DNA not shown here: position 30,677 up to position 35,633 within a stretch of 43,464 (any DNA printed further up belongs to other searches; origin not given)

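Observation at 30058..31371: Unrecognised junction element after three consecutive ORFs: long hairpin with invariant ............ apex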

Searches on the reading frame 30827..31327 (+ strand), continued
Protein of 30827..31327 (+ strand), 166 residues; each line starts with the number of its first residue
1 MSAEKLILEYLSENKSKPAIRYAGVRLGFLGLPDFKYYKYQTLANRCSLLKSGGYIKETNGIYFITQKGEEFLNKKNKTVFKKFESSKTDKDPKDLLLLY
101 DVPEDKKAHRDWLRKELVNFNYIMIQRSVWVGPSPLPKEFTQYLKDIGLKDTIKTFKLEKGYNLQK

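Call 70: search_protein_families(library=padloc, proteins=[window:30827-31327:+], max_evalue=0.01)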
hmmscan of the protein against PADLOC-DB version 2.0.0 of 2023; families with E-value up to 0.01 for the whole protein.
window:30827-31327:+ (166 aa): 15 families
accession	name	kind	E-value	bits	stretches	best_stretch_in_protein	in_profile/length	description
PDLC00935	Cas2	-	7e-06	24.4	1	96-132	3-40/96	CRISPR-associated endonuclease Cas2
PDLC01251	Cas2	-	1e-05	23.7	1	96-132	3-36/84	"CAS-I,CAS-II,CAS-III,CAS-IV,CAS-V,CAS-VI; acquisition_2"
PDLC01649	Cas2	-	9.4e-05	20.7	1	97-145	4-48/70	"CAS-I,CAS-II,CAS-III,CAS-IV,CAS-V,CAS-VI; acquisition_2"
PDLC01525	Cas2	-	0.00041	19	1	97-134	4-39/90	"CAS-I,CAS-II,CAS-III,CAS-IV,CAS-V,CAS-VI; acquisition_2"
PDLC02072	Cas2_II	-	0.00049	18.3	1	96-131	8-46/72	-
PDLC02068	Cas2_II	-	0.00059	17.5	1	95-146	23-77/137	-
PDLC02974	WH_III-A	-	0.00086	17.6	1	38-83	27-72/101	-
PDLC01591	Cas2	-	0.0016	16.8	1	96-131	3-41/101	"CAS-I,CAS-II,CAS-III,CAS-IV,CAS-V,CAS-VI; acquisition_2"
PDLC02975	WH_III-A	-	0.0019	16.6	1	41-79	33-70/103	-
PDLC02069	Cas2_II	-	0.0028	16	1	96-131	3-41/130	-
PDLC01748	Cas2_IIIa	-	0.004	15.7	1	96-130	3-34/88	-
PDLC02073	Cas2_II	-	0.0041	15.6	0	96-131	8-46/49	-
PDLC01459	Cas2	-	0.0043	15.6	0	96-130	8-45/105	"CAS-I,CAS-II,CAS-III,CAS-IV,CAS-V,CAS-VI; acquisition_2"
PDLC02070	Cas2_II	-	0.0053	15.2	0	95-132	2-37/89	-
PDLC04796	PDC-S02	-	0.008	13.1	1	41-121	174-244/390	-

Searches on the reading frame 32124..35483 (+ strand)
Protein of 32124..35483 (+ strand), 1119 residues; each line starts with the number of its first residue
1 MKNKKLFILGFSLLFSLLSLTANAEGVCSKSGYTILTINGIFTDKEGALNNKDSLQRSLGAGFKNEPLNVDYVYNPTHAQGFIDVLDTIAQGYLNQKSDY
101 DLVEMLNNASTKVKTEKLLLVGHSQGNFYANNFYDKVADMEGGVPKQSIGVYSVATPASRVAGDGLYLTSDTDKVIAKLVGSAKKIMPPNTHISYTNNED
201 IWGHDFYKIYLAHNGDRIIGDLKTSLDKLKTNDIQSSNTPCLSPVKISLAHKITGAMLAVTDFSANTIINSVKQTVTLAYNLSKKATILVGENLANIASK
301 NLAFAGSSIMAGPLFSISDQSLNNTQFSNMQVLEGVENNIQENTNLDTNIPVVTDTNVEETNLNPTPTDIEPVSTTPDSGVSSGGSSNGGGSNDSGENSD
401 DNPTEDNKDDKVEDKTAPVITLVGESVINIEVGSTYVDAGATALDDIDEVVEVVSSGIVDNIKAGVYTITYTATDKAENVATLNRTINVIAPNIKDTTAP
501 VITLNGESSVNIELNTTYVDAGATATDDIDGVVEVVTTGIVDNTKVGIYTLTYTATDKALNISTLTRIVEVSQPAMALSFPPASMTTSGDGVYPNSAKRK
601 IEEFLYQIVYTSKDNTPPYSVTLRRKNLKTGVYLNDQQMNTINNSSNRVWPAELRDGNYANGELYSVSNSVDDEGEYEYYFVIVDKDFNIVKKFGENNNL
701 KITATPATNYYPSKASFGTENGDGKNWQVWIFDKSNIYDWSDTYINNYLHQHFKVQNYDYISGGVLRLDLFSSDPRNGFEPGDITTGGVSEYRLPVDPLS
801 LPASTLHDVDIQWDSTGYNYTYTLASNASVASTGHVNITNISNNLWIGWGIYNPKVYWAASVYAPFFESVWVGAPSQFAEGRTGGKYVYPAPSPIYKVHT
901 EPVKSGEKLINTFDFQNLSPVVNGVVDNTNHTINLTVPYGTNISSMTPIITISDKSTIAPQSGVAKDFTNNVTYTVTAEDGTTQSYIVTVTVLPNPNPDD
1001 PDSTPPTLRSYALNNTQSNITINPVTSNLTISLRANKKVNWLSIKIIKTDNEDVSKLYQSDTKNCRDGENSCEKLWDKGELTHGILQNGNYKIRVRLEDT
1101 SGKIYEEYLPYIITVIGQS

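Call 8: search_protein_families(library=pfam, proteins=[window:32124-35483:+], max_evalue=0.01)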
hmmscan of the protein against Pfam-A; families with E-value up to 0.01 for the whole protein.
window:32124-35483:+ (1119 aa): 4 families
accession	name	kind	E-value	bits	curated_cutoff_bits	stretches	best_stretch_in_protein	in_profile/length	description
PF16403.11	Bact_surface_Ig-like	-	6e-30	103.5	27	2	502-571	1-71/71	Bacterial surface protein, Ig-like domain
PF16410.10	DUF5018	-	9.2e-16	58.1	38.2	1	896-992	122-215/352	Domain of unknown function (DUF5018)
PF22243.2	DUF5018-rel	-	0.0031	18.1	28.1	1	948-988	69-114/115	DUF5018-related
PF02494.22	HYR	-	0.0048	17.6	21.7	0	414-485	2-77/81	HYR domain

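Call 69: search_protein_families(library=ncbifam, proteins=[window:32124-35483:+], max_evalue=0.01)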
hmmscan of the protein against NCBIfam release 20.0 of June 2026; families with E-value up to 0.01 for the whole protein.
window:32124-35483:+ (1119 aa): 1 family
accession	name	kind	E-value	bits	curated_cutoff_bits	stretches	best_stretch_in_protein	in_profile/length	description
NF047446.1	barrel_OmpL47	domain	0.00013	22.3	40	0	463-483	41-61/68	OmpL47-type beta-barrel domain-containing protein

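Call 70: search_protein_families(library=padloc, proteins=[window:32124-35483:+], max_evalue=0.01)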
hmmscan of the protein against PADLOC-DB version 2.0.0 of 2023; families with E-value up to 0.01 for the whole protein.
window:32124-35483:+ (1119 aa): 0 families
